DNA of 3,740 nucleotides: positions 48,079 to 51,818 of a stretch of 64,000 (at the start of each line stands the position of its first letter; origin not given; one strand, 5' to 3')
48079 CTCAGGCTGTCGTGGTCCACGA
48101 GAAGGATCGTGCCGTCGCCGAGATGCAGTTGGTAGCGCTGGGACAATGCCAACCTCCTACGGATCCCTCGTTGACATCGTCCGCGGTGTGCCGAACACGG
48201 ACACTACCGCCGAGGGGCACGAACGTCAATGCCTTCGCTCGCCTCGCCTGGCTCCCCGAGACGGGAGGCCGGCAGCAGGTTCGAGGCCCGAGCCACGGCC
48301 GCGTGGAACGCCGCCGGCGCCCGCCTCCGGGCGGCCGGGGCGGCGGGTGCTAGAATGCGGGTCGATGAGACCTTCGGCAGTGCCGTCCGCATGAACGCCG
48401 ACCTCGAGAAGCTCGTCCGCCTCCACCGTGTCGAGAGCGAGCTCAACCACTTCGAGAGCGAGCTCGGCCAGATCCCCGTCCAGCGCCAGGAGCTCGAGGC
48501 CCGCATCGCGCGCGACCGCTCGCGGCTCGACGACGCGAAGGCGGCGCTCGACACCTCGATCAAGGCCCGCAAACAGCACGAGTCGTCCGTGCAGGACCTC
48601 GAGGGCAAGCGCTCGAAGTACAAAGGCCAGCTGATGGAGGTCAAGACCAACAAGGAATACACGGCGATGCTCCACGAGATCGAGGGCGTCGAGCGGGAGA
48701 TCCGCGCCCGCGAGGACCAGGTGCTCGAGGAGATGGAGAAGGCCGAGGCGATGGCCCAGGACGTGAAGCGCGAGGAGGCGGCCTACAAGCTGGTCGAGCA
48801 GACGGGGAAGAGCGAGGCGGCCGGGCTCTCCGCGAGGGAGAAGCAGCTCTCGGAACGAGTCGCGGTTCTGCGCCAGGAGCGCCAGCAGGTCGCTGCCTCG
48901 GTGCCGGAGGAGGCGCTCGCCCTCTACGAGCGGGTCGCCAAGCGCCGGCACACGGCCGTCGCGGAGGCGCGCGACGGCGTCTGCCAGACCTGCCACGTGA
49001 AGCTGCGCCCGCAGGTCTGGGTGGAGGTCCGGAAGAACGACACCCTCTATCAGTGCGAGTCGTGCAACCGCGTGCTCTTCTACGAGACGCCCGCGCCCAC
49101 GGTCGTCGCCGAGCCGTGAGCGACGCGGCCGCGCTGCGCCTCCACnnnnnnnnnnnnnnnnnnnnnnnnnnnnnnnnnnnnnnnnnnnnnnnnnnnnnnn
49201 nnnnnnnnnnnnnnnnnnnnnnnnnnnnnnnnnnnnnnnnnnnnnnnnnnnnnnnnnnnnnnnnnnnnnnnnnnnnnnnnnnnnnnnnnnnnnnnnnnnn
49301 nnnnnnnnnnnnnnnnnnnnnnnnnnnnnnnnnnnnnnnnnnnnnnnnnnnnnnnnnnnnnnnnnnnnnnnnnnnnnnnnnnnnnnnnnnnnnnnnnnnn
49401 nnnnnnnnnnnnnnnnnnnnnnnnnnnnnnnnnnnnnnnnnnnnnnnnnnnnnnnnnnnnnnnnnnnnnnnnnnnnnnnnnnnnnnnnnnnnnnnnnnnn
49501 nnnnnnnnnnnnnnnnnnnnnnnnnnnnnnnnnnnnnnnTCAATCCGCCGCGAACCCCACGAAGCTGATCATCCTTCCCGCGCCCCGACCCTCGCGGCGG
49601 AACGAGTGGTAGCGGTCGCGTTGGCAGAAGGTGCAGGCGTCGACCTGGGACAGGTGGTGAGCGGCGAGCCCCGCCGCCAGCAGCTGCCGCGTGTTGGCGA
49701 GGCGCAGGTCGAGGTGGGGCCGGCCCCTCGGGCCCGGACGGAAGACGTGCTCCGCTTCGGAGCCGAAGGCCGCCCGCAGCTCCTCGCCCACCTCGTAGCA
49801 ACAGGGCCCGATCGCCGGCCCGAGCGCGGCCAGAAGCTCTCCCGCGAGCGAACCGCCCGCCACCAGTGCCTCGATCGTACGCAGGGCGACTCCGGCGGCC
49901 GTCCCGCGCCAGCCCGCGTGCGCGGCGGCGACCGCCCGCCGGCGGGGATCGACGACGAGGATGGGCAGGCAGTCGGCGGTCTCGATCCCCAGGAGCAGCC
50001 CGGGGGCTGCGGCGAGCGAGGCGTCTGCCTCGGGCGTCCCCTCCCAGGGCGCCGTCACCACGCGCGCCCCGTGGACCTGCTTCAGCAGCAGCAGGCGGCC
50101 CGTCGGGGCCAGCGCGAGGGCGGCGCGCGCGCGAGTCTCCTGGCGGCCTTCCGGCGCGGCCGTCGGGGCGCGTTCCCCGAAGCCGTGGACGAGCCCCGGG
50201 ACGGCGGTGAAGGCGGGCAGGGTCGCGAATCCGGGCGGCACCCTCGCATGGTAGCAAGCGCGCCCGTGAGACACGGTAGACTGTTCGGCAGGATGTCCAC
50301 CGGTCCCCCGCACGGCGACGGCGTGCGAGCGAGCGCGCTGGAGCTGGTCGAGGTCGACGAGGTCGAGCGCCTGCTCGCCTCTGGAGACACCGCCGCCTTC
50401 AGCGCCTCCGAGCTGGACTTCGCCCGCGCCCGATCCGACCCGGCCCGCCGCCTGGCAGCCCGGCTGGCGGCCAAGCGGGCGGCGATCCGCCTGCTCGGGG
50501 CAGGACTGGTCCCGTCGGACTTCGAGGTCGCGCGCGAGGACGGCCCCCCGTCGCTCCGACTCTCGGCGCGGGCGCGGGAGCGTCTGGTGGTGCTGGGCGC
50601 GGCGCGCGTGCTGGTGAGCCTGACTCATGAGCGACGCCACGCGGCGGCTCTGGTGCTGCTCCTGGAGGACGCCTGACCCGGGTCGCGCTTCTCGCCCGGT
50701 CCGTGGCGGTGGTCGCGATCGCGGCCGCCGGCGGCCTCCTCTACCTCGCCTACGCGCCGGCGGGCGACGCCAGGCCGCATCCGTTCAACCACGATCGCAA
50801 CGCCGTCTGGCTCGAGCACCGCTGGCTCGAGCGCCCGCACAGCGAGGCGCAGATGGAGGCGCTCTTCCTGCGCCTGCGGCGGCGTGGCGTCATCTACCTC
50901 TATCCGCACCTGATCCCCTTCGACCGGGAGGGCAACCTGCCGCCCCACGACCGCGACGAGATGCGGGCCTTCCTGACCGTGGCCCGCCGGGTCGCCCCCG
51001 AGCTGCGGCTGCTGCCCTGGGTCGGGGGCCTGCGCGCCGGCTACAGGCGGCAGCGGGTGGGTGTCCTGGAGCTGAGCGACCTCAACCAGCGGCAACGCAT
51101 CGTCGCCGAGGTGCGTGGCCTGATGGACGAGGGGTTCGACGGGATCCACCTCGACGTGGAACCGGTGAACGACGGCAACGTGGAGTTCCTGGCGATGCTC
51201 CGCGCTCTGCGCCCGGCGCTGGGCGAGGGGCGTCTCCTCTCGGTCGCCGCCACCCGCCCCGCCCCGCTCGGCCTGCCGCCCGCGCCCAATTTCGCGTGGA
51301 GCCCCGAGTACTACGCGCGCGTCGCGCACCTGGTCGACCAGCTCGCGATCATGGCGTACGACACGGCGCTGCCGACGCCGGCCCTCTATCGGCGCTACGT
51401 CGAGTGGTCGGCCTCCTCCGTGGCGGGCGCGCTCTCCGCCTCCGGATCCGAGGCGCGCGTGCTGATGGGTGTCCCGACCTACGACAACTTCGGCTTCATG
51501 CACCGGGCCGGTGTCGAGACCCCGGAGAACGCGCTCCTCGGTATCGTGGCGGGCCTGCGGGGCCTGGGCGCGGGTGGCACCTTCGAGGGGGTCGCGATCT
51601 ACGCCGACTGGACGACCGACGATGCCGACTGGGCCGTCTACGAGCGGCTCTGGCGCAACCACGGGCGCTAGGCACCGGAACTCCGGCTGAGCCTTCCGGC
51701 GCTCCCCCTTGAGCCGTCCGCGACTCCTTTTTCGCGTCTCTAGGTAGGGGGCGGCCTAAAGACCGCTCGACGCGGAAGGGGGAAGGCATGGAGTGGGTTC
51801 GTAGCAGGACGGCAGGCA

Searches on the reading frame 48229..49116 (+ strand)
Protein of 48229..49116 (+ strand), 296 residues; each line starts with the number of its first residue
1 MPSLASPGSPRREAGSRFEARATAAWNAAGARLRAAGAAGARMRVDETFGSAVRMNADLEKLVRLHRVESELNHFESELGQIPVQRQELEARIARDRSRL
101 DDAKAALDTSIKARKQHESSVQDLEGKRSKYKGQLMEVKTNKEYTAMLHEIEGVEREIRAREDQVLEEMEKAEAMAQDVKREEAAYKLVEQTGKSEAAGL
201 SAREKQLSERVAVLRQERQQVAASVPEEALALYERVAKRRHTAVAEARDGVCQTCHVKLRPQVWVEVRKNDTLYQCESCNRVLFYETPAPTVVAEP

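Call 4: search_protein_families(library=pfam, proteins=[window:48229-49116:+], max_evalue=1)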
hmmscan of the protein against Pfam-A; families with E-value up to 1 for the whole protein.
window:48229-49116:+ (296 aa): 8 families
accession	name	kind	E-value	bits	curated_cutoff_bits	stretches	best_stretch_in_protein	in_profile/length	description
PF24481.2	CT398_CC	-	1.7e-10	41.5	27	1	83-239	19-178/180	CT398-like coiled coil hairpin domain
PF02591.20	Zn_ribbon_9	-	2.5e-10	40.7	29.1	1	251-283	1-33/33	C4-type zinc ribbon domain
PF24042.1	DUF7351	-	0.001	19.3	31.2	1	229-284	46-105/177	Domain of unknown function (DUF7351)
PF16231.10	DUF4890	-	0.012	16.6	29.7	1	85-146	46-108/109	Domain of unknown function (DUF4890)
PF00261.25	Tropomyosin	-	0.02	14.8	38.6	2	65-135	29-99/242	Tropomyosin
PF10205.14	KLRAQ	-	0.033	15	27.3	1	164-219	20-71/105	Predicted coiled-coil domain-containing protein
PF22910.1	EDR4-like_1st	-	0.037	14.2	27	1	270-283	19-32/34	Enhanced disease resistance 4-like, N-terminal domain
PF24615.2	Spectrin_Anc-1_2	-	0.32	11.7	28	1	98-172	29-104/105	Nuclear anchorage protein 1, spectrin repeat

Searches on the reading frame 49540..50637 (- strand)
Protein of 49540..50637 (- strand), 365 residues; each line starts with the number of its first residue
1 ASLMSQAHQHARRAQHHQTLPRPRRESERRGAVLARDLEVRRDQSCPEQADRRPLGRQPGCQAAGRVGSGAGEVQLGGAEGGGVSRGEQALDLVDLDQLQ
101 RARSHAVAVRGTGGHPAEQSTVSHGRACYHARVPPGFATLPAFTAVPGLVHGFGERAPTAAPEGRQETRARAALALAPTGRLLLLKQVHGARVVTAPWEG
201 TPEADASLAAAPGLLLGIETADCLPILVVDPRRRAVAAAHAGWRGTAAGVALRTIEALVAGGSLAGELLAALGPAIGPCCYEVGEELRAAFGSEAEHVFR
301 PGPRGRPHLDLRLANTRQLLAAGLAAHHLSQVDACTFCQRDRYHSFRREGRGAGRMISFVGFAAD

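Call 4: search_protein_families(library=pfam, proteins=[window:49540-50637:-], max_evalue=1)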
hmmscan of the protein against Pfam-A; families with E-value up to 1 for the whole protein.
window:49540-50637:- (365 aa): 1 family
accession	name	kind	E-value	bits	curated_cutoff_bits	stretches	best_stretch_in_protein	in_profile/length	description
PF02578.20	Cu-oxidase_4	-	4.6e-57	193.6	22.9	1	167-360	30-237/238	Multi-copper polyphenol oxidoreductase laccase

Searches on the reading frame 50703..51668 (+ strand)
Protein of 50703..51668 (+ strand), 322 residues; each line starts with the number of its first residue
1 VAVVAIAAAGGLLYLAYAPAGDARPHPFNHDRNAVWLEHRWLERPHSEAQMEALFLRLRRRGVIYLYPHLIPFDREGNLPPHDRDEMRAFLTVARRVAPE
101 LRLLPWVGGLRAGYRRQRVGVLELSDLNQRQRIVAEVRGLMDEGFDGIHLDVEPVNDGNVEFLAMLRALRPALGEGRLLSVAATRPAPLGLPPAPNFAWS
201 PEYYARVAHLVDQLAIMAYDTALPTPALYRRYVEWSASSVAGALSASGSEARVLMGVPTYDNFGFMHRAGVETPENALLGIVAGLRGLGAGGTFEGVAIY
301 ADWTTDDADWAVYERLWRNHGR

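Call 4: search_protein_families(library=pfam, proteins=[window:50703-51668:+], max_evalue=1)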
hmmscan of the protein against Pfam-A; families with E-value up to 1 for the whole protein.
window:50703-51668:+ (322 aa): 0 families

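Call 6: search_protein_families(library=ncbifam, proteins=[window:50703-51668:+], max_evalue=1)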
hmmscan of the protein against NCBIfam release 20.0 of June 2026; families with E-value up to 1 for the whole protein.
window:50703-51668:+ (322 aa): 0 families

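Call 62: search_solved_structures(query=window:50703-51668:+, max_evalue=1)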
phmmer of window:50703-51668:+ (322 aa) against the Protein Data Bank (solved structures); distinct sequences matched with E-value up to 1: 14.
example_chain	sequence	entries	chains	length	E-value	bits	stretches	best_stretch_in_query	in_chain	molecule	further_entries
1goi_A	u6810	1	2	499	0.0012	21.3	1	135-225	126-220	CHITINASE B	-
3wd0_A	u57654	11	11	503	0.0022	20.4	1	135-226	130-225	Chitinase B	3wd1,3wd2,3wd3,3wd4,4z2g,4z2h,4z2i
6jk9_A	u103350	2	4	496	0.0023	20.4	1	135-225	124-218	Chitinase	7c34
6jkf_A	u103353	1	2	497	0.0023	20.4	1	135-225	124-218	Chitinase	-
8yug_A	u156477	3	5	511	0.0023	20.4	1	135-226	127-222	Chitinase B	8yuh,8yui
1e6z_A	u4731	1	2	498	0.0023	20.4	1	135-225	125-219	CHITINASE B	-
1e15_A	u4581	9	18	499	0.0023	20.4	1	135-225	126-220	CHITINASE B | Chitinase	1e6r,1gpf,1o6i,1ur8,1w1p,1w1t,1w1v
1h0g_A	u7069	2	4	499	0.0023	20.3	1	135-225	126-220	CHITINASE B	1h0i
7cb1_A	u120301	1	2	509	0.0024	20.3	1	135-225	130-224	Chitinase B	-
7c92_A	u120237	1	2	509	0.0024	20.3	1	135-225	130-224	Chitinase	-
1e6n_A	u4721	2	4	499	0.0057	19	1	135-225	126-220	CHITINASE B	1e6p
1ogb_A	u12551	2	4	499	0.011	18.1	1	135-225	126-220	CHITINASE B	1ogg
1ur9_A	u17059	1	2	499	0.011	18.1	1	135-225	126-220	CHITINASE B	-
3qok_A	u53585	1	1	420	0.8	12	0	92-225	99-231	Putative chitinase II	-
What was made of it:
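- The upstream neighbour in this genome is GH18-like (call 62).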
